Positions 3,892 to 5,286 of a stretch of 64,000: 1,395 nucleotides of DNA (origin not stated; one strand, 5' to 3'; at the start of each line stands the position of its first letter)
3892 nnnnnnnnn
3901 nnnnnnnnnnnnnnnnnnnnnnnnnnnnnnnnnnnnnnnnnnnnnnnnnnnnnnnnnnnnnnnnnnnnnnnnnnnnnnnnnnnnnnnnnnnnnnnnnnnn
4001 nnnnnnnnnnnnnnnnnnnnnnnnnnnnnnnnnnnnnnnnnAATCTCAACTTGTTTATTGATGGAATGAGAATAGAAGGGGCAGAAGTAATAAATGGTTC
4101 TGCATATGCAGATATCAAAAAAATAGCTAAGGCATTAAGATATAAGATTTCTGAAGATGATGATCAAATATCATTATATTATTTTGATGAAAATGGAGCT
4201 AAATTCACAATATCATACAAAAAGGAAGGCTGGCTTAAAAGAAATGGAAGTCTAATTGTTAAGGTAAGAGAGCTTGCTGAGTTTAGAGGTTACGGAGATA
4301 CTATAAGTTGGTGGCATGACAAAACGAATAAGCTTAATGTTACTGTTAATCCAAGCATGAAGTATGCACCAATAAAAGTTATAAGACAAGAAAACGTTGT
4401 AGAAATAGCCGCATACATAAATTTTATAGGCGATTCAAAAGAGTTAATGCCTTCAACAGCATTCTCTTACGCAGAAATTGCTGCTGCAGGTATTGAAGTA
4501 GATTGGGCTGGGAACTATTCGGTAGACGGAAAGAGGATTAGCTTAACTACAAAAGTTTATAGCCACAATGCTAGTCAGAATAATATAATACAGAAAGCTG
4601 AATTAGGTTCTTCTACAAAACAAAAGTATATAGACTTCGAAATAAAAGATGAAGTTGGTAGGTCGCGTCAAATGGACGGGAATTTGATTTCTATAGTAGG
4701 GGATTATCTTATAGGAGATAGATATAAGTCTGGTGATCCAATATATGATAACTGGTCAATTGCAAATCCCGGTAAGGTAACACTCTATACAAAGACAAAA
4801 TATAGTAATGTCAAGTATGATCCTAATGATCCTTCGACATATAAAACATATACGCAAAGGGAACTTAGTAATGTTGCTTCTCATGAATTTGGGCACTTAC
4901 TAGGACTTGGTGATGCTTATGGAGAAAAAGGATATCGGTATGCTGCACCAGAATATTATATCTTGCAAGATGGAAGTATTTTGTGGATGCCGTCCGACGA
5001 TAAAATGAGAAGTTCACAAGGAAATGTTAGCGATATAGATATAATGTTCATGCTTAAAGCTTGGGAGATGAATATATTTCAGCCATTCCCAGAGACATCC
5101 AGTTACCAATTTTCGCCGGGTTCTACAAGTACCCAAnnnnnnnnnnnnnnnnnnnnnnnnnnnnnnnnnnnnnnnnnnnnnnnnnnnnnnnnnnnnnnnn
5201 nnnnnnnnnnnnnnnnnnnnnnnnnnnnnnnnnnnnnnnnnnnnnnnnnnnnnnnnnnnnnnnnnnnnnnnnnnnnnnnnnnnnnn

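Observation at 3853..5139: Tip-2 payload: about 430-aa domain with an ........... zinc-peptidase signature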

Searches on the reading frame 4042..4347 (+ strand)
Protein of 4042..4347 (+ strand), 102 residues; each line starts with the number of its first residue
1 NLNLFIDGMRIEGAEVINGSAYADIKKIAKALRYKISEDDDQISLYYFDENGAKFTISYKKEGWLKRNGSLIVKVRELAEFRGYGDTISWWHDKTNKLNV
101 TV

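Call 25: search_protein_families(library=pfam, proteins=[window:4042-4347:+], max_evalue=10)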
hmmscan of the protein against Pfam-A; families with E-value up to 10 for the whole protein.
window:4042-4347:+ (102 aa): 1 family
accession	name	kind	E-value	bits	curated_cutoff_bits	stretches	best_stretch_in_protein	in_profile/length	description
PF07833.16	Cu_amine_oxidN1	-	0.17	12.3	24.2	0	14-42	75-103/108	Copper amine oxidase N-terminal domain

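Call 57: search_protein_families(library=pfam, alignment_id=A5, max_evalue=1)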
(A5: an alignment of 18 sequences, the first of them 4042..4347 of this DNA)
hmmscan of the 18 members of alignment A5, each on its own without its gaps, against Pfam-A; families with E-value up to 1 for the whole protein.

A. member 1, window:4042-4347:+ (102 aa): 1 family
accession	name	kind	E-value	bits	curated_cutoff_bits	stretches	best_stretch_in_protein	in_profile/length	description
PF07833.16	Cu_amine_oxidN1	-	0.17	12.3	24.2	0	14-42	75-103/108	Copper amine oxidase N-terminal domain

B. families by the number of members that match (of 18 scanned): 13 families
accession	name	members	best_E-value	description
PF07833.16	Cu_amine_oxidN1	7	0.0039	Copper amine oxidase N-terminal domain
PF14221.11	DUF4330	1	0.0052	Domain of unknown function (DUF4330)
PF16411.10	SusF_SusE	1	0.0058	Outer membrane protein SusF_SusE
PF12396.14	DUF3659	1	0.0061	Protein of unknown function (DUF3659)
PF12920.12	TcdA_TcdB_pore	1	0.024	TcdA/TcdB pore forming domain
PF16119.10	DUF4835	1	0.075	Domain of unknown function (DUF4835)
PF19893.4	DUF6366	1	0.088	Family of unknown function (DUF6366)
PF23064.1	CUB_M02D8_5_5th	1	0.092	M02D8_5-like, fifth CUB domain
PF24731.1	DUF7683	1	0.098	Domain of unknown function (DUF7683)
PF09862.15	DUF2089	1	0.11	Domain of unknown function (DUF2089)-HTH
PF14277.12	DUF4364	1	0.15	Domain of unknown function (DUF4364)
PF24343.1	OB_DEPS-1_1st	1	0.18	P-granule-associated protein DEPS-1, first OB-fold domain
PF14791.11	DNA_pol_B_thumb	1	0.2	DNA polymerase beta thumb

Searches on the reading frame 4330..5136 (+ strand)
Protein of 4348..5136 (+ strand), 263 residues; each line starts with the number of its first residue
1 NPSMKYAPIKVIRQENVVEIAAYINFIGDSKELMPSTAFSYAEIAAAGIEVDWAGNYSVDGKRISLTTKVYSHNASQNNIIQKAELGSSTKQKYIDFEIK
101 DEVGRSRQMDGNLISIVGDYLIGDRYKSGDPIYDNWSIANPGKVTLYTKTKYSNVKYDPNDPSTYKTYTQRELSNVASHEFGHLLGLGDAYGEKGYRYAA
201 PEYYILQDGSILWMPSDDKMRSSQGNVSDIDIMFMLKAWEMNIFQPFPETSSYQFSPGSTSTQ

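Call 25: search_protein_families(library=pfam, proteins=[window:4348-5136:+], max_evalue=10)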
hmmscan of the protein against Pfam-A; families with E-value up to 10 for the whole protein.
window:4348-5136:+ (263 aa): 2 families
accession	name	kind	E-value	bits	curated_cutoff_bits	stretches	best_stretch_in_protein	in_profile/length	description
PF00413.30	Peptidase_M10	-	0.00012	22.4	24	1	142-190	102-125/159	Matrixin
PF14891.12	Peptidase_M91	-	0.16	12.7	25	1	40-94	128-176/176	Effector protein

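Call 26: find_related_loci(query=A3, collection=genome_contigs, flank=8000)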
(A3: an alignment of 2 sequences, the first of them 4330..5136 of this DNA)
Query A3 (269 aa) in genome_contigs; peptide patterns used: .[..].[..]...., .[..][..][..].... (x = any residue, [..] = any of these).
60 stretches matched a pattern, but none encodes a relative of the query by tblastn (E <= 1e-3).

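Call 27: find_related_loci(query=A3, collection=metagenome_contigs, flank=8000)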
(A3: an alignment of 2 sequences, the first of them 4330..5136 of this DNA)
Query A3 (269 aa) in metagenome_contigs; peptide patterns used: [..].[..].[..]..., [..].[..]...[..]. (x = any residue, [..] = any of these).
346 stretches matched a pattern; 3 encode a relative of the query (tblastn E <= 1e-3); 3 distinct loci.
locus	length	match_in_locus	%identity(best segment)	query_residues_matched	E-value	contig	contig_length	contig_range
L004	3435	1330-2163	45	3-268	8e-80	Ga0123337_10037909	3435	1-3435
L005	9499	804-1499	40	2-259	3e-55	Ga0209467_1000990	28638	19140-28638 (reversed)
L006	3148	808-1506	27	3-253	8e-22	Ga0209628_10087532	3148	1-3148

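Call 32: search_protein_representatives(alignment_id=A3)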
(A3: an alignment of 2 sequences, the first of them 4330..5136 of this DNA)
Query: 2 sequences, 363 profile positions. Proteins with E-value up to 0.001 (for the whole library): 199; up to 1e-10: 72; up to 1e-30: 13. The best 150 are listed.
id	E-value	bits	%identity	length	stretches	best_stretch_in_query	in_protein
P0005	5.4e-156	535.5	-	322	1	40-360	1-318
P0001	1.9e-141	487.7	-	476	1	42-316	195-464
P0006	5.9e-63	229.4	-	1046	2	238-360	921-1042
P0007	1.6e-51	191.8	-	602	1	5-349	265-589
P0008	1.8e-50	188.3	-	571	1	16-352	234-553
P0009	1.1e-47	179.2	-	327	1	43-352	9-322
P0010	2.1e-44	168.4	-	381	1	5-357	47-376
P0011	7.0e-43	163.4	-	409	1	5-352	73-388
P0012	1.6e-41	158.9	-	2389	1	52-349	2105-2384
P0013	2.4e-40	155.1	-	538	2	52-199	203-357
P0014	4.4e-33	131.1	-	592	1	7-292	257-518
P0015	5.1e-33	130.9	-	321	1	59-355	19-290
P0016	8.0e-32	127.0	-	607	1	48-357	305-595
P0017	1.9e-30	122.5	-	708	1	39-351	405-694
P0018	4.8e-30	121.1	-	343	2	4-177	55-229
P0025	3.7e-26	108.3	-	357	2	25-161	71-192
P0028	1.0e-24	103.6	-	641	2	15-162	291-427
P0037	3.3e-21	92.1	-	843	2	6-161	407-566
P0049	8.1e-16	74.3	-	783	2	4-116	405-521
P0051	2.7e-15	72.6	-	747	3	4-113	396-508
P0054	4.4e-15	71.9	-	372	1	57-349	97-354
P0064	1.8e-12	63.3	-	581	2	260-350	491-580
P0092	5.8e-09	51.8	-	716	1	90-357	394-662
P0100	2.7e-08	49.6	-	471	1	91-354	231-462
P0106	6.4e-08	48.4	-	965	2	228-345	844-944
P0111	1.1e-07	47.6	-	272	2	256-347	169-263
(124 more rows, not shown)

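Call 60: find_encoding_contigs(protein=P0007, flank=4000, max_places=2)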
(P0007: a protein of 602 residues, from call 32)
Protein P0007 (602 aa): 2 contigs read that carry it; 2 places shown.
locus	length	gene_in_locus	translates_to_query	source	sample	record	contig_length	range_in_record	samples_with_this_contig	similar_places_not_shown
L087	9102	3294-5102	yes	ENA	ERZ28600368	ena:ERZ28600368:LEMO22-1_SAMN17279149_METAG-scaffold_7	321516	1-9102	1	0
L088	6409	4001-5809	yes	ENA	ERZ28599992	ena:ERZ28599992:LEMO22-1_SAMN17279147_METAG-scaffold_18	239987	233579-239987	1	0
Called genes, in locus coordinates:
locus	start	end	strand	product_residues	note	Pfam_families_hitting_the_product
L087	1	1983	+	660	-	?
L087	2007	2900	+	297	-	PF26550:Tricorn_2nd (faint)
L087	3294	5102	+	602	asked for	PF05593:RHS_repeat (faint)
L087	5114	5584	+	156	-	-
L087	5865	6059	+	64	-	-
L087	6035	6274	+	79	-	PF05598:DUF772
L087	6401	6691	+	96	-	-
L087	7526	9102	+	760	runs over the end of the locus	PF05593:RHS_repeat (faint), PF01471:PG_binding_1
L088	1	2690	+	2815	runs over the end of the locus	PF22148:Fervidolysin_NPro-like (weak), PF00082:Peptidase_S8, PF20148:DUF6531, PF25023:TEN_YD-shell, PF05593:RHS_repeat, PF05593:RHS_repeat, PF05593:RHS_repeat, PF25023:TEN_YD-shell, +2 more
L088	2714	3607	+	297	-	PF26550:Tricorn_2nd (faint)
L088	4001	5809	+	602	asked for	PF05593:RHS_repeat (faint)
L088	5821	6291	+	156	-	-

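Call 61: find_encoding_contigs(protein=P0012, flank=4000, max_places=2)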
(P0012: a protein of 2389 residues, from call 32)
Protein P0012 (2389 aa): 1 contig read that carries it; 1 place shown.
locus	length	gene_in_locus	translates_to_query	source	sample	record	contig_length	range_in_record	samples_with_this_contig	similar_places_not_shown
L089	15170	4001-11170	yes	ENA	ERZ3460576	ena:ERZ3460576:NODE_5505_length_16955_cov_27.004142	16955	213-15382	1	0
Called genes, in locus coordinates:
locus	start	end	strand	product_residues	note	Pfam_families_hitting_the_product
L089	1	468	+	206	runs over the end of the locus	PF00404:Dockerin_1, PF25390:WD40_RLD, PF13540:RCC1_2, PF00415:RCC1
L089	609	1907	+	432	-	PF14319:Zn_Tnp_IS91, PF04986:Y2_Tnp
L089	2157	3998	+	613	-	-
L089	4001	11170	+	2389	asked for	PF20148:DUF6531, PF05593:RHS_repeat (weak), PF25023:TEN_YD-shell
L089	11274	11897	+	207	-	-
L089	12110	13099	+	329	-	-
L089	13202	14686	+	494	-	PF05593:RHS_repeat (faint)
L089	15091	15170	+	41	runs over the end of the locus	-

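Call 62: find_encoding_contigs(protein=P0008, flank=4000, max_places=2)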
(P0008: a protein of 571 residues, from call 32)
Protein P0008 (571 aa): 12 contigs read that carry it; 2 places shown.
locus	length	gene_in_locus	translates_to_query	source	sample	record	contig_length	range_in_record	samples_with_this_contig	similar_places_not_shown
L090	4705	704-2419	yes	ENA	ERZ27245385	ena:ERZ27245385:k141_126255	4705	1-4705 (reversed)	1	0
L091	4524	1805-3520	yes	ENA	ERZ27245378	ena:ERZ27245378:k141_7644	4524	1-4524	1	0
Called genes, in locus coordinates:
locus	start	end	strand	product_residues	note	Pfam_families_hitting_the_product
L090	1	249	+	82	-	?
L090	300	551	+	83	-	-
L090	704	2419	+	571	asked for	-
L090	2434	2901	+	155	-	-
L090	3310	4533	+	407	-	PF02796:HTH_7 (faint), PF00665:rve, PF22483:Mu-transpos_C_2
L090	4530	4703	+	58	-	?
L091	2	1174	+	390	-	?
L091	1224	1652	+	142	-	-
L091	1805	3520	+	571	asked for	-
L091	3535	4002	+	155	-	-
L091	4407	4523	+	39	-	?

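Call 63: find_encoding_contigs(protein=P0017, flank=4000, max_places=2)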
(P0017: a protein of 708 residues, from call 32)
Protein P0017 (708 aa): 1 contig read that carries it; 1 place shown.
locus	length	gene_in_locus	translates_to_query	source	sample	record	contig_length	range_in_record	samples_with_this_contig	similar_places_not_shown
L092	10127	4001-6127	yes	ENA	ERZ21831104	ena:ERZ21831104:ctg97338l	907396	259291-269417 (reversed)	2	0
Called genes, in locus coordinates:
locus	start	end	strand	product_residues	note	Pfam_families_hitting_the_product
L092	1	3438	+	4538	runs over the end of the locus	PF00082:Peptidase_S8, PF25390:WD40_RLD, PF00415:RCC1, PF13540:RCC1_2, PF00415:RCC1, PF13540:RCC1_2, PF25390:WD40_RLD, PF00415:RCC1, +36 more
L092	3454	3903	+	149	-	-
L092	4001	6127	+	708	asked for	PF05593:RHS_repeat (faint), PF25023:TEN_YD-shell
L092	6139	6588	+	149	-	-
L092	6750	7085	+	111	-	-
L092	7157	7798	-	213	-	PF13276:HTH_21 (weak), PF00665:rve, PF13683:rve_3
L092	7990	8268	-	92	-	PF01527:HTH_Tnp_1, PF13518:HTH_28 (weak)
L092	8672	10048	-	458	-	PF14659:Phage_int_SAM_3 (weak), PF00589:Phage_integrase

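Call 64: find_encoding_contigs(protein=P0025, flank=4000, max_places=2)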
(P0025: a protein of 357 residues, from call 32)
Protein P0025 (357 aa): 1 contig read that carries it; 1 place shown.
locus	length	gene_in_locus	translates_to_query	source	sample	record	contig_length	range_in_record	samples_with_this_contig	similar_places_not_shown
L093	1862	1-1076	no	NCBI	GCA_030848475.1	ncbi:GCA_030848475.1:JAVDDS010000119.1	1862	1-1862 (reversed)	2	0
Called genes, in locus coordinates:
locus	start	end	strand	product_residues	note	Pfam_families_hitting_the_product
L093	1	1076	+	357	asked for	?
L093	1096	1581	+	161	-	-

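Call 73: search_protein_families(library=pfam, proteins=[P0008, P0028, P0037, P0049, P0051, P0054, P0064, P0092, P0106, P0100], max_evalue=0.05)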
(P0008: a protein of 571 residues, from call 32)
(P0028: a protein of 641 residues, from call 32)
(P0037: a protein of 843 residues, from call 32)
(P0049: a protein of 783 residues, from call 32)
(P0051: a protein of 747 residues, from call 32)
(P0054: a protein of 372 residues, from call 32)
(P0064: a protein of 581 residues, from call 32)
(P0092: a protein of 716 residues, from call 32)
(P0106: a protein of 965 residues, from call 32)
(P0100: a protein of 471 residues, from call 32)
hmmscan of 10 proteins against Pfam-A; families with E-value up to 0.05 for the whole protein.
P0008 (571 aa): 4 families
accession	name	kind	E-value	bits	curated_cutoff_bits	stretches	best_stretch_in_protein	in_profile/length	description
PF23886.1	DUF7239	-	0.0022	18.6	24.6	0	57-115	15-70/112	Family of unknown function (DUF7239)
PF14221.11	DUF4330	-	0.0042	17.7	27.6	1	257-332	3-81/167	Domain of unknown function (DUF4330)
PF06013.18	WXG100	-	0.017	15.9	27.3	0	3-94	2-85/86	Proteins of 100 residues with WXG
PF00413.30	Peptidase_M10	-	0.026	14.8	24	0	483-499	108-124/159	Matrixin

P0028 (641 aa): 2 families
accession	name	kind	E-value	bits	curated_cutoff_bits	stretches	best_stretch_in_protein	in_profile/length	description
PF13583.11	Reprolysin_4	-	0.00099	19.2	22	1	547-577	119-150/203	Metallo-peptidase family M12B Reprolysin-like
PF02031.22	Peptidase_M7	-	0.0015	19.1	25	1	558-586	74-102/133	Streptomyces extracellular neutral proteinase (M7) family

P0037 (843 aa): 0 families

P0049 (783 aa): 1 family
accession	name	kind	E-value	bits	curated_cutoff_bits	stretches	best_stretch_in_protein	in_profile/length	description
PF07230.16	Portal_T4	-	0.031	13.5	22.9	0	499-568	71-141/433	Bacteriophage T4-like portal protein (Gp20)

P0051 (747 aa): 1 family
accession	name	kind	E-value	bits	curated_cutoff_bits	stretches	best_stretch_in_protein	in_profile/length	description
PF12325.13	TMF_TATA_bd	-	0.037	14.6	29.1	0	301-328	79-106/115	TATA element modulatory factor 1 TATA binding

P0054 (372 aa): 2 families
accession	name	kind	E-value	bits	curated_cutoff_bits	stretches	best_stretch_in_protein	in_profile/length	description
PF05547.17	Peptidase_M6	-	0.00036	20.3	22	1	245-337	185-274/294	Immune inhibitor A peptidase M6, catalytic domain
PF00413.30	Peptidase_M10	-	0.0059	16.9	24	1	263-296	102-123/159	Matrixin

P0064 (581 aa): 4 families
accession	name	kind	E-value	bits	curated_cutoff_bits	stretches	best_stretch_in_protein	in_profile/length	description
PF13699.11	eCIS_core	-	2.2e-09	37.8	22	1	52-114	12-78/79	eCIS core domain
PF01476.26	LysM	-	0.00025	21.4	20.9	1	194-246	1-43/43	LysM domain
PF00413.30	Peptidase_M10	-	0.021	15.1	24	1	503-520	107-124/159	Matrixin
PF05547.17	Peptidase_M6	-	0.025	14.3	22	1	505-529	226-250/294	Immune inhibitor A peptidase M6, catalytic domain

P0092 (716 aa): 2 families
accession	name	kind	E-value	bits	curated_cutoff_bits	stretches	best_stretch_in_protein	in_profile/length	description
PF05547.17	Peptidase_M6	-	0.0013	18.4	22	1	557-587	219-248/294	Immune inhibitor A peptidase M6, catalytic domain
PF00413.30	Peptidase_M10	-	0.0063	16.8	24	0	561-579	106-124/159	Matrixin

P0106 (965 aa): 6 families
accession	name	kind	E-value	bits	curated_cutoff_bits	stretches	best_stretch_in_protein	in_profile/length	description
PF18884.5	TSP3_bac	-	1.9e-28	98.3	25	4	225-246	1-21/22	Bacterial TSP3 repeat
PF07833.16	Cu_amine_oxidN1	-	4.4e-15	56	24.2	1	82-182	13-105/108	Copper amine oxidase N-terminal domain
PF00059.27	Lectin_C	-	1.2e-07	32.9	22.6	1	507-601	9-95/107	Lectin C-type domain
PF00413.30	Peptidase_M10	-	0.0054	17.1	24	1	869-894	102-123/159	Matrixin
PF16313.11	DUF4953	-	0.016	14.8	24.2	1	876-902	10-36/316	Met-zincin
PF04298.18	Zn_peptidase_2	-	0.024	14.6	27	1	882-931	90-139/218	Putative neutral zinc metallopeptidase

P0100 (471 aa): 1 family
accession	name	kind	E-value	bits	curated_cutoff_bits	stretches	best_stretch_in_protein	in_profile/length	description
PF00413.30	Peptidase_M10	-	0.00096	19.5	24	1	355-402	94-124/159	Matrixin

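Call 74: list_cluster_members(proteins=[P0025, P0010, P0011, P0007, P0012, P0017, P0008, P0016, P0106, P0111])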
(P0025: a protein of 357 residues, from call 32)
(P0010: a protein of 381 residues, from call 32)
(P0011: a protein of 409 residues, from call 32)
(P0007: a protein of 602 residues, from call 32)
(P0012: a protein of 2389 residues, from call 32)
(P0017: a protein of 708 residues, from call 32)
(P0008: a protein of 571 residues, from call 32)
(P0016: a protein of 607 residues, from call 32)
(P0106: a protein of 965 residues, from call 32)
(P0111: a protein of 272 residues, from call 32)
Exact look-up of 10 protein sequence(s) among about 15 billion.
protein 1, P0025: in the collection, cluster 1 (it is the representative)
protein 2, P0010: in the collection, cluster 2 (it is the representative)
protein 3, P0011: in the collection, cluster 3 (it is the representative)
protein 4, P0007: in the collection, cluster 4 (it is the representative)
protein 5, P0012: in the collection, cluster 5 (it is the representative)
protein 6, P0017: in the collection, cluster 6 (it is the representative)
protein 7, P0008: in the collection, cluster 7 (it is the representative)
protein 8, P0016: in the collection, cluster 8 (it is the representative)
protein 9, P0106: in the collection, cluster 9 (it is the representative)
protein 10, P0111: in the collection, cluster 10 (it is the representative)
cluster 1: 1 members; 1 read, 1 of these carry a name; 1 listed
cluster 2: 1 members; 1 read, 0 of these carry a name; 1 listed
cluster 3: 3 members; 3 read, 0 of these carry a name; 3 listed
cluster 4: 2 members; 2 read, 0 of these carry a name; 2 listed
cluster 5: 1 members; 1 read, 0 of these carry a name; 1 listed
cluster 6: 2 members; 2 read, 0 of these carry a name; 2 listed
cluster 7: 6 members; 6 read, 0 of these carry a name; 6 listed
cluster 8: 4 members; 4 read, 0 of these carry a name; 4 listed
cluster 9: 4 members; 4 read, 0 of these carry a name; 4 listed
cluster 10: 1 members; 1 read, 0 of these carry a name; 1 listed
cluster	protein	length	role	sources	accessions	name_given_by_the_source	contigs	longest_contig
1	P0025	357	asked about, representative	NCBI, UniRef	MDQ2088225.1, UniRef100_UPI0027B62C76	hypothetical protein RBH29_17515, partial [Herbivorax sp. ANBcel31] | hypothetical protein n=1 Tax=Herbivorax sp. ANBcel31 TaxID=3069754 RepID=UPI0027B62C76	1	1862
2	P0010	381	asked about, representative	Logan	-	-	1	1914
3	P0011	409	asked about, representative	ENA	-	-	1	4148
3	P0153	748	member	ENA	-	-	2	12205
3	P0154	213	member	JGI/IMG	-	-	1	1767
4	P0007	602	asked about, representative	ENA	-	-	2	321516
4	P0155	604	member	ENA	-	-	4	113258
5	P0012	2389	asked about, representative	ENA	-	-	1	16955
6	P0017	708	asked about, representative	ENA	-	-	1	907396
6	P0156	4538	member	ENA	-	-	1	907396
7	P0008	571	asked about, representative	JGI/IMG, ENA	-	-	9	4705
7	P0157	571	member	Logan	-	-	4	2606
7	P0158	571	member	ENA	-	-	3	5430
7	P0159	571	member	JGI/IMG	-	-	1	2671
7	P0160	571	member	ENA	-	-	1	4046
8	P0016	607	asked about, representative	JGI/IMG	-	-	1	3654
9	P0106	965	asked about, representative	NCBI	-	-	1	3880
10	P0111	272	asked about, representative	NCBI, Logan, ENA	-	-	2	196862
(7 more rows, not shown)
